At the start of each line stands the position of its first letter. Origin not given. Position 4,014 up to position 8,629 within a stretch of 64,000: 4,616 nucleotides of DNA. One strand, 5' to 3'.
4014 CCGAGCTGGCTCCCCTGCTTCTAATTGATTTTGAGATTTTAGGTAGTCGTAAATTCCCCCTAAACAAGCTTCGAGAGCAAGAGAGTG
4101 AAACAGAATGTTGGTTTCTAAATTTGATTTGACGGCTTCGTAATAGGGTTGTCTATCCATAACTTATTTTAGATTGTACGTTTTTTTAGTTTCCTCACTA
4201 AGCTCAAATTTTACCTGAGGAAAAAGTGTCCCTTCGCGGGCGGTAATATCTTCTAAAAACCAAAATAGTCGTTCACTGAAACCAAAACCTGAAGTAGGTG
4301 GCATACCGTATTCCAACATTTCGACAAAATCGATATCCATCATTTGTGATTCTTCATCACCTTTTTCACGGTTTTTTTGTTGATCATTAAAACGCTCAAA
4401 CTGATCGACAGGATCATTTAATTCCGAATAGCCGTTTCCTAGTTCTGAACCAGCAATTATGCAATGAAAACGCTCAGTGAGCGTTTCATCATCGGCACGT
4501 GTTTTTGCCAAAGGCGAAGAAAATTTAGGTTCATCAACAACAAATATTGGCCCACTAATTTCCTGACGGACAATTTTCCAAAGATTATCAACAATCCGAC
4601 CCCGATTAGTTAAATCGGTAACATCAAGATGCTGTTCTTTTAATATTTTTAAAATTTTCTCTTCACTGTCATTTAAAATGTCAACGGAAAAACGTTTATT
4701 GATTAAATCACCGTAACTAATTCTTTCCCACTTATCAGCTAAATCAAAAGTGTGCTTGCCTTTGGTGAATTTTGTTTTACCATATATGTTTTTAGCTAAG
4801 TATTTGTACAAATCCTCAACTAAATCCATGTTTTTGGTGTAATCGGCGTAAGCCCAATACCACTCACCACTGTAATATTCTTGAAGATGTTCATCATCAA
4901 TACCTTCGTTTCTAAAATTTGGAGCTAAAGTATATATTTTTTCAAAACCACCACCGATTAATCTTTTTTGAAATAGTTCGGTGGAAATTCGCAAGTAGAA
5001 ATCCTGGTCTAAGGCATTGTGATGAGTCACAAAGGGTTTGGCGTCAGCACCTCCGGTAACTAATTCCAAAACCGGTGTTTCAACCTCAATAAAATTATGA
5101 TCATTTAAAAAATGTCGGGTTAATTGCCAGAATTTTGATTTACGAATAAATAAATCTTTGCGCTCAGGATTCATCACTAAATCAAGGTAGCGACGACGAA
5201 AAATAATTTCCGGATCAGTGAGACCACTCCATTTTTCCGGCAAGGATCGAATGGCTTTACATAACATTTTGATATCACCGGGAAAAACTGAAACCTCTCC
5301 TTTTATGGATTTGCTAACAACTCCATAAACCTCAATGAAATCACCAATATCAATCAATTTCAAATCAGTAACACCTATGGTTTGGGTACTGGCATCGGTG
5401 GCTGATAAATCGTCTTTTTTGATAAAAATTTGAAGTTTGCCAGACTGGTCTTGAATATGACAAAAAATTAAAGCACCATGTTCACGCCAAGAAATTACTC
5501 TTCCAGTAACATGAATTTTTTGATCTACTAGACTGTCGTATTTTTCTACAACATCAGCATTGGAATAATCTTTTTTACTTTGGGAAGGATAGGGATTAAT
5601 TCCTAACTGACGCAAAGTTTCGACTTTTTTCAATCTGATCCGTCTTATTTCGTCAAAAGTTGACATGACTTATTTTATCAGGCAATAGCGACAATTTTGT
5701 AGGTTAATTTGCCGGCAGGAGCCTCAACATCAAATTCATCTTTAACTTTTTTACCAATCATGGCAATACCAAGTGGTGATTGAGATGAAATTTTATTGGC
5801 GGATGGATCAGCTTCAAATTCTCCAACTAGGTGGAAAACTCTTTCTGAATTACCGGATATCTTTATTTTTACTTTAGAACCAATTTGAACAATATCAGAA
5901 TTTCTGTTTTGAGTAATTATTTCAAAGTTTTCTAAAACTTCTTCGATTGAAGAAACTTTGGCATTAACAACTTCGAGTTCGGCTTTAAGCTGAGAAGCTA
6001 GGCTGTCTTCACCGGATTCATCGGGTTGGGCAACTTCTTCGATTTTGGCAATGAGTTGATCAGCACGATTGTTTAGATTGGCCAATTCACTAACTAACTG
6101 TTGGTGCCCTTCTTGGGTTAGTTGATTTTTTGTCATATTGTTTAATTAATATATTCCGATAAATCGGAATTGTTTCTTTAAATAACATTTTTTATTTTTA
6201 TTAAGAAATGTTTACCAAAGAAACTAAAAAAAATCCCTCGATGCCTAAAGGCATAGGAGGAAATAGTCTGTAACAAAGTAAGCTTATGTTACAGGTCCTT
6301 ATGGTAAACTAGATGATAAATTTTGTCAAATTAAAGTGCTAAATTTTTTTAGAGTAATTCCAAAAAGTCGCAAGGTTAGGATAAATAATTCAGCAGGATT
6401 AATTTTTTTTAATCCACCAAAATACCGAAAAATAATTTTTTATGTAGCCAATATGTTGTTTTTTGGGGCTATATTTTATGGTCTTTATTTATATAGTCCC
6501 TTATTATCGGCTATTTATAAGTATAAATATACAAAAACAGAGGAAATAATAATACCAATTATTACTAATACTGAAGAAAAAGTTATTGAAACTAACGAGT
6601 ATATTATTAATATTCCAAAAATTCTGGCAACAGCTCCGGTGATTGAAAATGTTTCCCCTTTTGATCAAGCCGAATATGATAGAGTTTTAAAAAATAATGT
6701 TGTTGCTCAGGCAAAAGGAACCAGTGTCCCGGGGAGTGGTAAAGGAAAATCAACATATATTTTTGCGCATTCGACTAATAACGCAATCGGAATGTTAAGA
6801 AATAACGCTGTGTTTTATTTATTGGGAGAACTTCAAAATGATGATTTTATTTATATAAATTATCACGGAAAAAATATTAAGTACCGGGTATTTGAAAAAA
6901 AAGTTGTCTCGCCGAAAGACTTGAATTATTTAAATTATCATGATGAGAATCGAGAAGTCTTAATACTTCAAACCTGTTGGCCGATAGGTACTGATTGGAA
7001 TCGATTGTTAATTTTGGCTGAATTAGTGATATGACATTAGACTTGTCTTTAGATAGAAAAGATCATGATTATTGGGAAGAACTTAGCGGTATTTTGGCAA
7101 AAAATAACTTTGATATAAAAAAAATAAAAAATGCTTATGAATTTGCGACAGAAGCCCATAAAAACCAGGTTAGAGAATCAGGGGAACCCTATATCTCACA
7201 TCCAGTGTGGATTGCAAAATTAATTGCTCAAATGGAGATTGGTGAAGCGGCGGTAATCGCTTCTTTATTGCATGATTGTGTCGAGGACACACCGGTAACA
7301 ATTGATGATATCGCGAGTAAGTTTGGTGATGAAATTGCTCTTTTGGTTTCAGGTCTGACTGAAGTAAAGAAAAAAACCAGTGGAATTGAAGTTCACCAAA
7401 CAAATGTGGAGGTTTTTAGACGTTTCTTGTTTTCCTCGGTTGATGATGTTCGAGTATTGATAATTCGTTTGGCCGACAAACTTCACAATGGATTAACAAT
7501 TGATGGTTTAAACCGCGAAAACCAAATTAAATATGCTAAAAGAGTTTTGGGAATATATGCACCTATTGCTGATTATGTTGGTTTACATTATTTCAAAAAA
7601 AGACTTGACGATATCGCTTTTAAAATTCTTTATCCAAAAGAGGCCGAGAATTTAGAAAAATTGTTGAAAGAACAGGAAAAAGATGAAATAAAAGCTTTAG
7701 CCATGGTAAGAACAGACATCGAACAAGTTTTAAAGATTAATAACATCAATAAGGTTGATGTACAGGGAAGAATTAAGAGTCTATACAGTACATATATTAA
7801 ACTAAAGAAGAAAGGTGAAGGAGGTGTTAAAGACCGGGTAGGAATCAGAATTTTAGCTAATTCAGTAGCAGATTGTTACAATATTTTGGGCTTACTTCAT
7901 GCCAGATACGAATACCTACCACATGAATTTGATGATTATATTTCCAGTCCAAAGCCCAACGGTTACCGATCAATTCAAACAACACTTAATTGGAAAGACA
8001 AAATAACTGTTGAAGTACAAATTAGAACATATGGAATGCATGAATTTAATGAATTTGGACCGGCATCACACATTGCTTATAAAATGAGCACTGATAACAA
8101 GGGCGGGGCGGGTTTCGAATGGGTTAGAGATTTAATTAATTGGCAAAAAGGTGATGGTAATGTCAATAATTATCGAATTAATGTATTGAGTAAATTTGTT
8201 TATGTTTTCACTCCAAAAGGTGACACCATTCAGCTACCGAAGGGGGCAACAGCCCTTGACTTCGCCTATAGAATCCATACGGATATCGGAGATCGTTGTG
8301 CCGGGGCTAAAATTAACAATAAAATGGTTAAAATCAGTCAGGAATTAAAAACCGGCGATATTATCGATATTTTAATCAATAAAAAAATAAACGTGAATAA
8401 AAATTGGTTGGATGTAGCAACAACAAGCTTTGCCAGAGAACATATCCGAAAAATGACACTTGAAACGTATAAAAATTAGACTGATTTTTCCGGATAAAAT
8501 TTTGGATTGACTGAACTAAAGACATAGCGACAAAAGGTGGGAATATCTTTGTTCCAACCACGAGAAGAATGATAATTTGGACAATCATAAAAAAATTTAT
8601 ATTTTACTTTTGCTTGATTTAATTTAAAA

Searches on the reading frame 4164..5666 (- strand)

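Call 69: search_protein_families(library=pfam, proteins=[window:4164-5666:-], max_evalue=0.01)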
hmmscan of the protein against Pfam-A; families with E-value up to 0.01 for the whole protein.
window:4164-5666:- (500 aa): 3 families
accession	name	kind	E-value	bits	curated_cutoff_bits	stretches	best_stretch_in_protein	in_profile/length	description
PF00152.25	tRNA-synt_2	-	6.3e-68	229.5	25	1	152-485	2-307/308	tRNA synthetases class II (D, K and N)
PF01336.31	tRNA_anti-codon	-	5.8e-10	39.4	27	1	53-134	3-74/75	OB-fold nucleic acid binding domain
PF11116.13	DUF2624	-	0.0048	18.1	24.7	0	314-371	13-72/83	Protein of unknown function (DUF2624)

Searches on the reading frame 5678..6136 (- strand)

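Call 69: search_protein_families(library=pfam, proteins=[window:5678-6136:-], max_evalue=0.01)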
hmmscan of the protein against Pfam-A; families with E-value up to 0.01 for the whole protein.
window:5678-6136:- (152 aa): 2 families
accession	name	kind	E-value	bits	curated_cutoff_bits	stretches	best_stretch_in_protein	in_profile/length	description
PF01272.25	GreA_GreB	-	7.9e-24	83.9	26.9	1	80-151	3-75/77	Transcription elongation factor, GreA/GreB, C-term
PF03449.20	GreA_GreB_N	-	5.9e-05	23.6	24.5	1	5-73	2-71/71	Transcription elongation factor, N-terminal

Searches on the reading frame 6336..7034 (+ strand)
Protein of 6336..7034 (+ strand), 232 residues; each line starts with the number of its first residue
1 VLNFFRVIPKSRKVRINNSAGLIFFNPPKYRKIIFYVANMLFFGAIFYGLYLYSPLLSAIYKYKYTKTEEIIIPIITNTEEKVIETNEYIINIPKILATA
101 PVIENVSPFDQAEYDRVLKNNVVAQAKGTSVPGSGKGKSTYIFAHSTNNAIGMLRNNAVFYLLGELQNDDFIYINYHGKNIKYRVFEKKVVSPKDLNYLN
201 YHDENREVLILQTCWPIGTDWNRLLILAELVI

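Call 69: search_protein_families(library=pfam, proteins=[window:6336-7034:+], max_evalue=0.01)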
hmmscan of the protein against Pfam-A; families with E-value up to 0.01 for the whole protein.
window:6336-7034:+ (232 aa): 1 family
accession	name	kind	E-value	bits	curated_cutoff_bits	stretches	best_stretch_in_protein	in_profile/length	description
PF04203.18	Sortase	-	4.6e-18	65.6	26.6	1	91-231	1-125/125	Sortase domain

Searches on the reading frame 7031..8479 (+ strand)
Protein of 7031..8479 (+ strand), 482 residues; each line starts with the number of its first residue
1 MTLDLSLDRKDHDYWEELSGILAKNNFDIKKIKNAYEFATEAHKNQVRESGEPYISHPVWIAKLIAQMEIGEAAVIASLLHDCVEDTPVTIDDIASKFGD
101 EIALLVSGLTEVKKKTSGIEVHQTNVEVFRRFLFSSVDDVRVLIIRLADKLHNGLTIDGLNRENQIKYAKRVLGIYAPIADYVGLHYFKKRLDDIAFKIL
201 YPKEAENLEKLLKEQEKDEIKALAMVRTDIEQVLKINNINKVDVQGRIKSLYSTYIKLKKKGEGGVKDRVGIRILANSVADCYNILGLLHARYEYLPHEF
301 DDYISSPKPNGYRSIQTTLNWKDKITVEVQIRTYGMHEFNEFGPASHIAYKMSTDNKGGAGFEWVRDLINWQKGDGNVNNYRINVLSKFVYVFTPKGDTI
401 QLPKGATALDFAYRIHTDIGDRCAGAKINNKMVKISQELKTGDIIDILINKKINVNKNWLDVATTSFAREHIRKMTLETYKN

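Call 69: search_protein_families(library=pfam, proteins=[window:7031-8479:+], max_evalue=0.01)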
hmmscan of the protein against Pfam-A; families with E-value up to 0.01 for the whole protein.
window:7031-8479:+ (482 aa): 4 families
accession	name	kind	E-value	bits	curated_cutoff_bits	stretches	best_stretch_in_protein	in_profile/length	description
PF13328.12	HD_4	-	3.8e-36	124.6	27.2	1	35-184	1-154/156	HD domain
PF04607.23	RelA_SpoT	-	2.3e-30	105.6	27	1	246-353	1-111/113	Region found in RelA / SpoT proteins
PF02824.27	TGS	-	6.6e-22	77.7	22.2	1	390-448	1-59/60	TGS domain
PF01966.28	HD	-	2.9e-05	24.8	22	1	54-153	1-115/116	HD domain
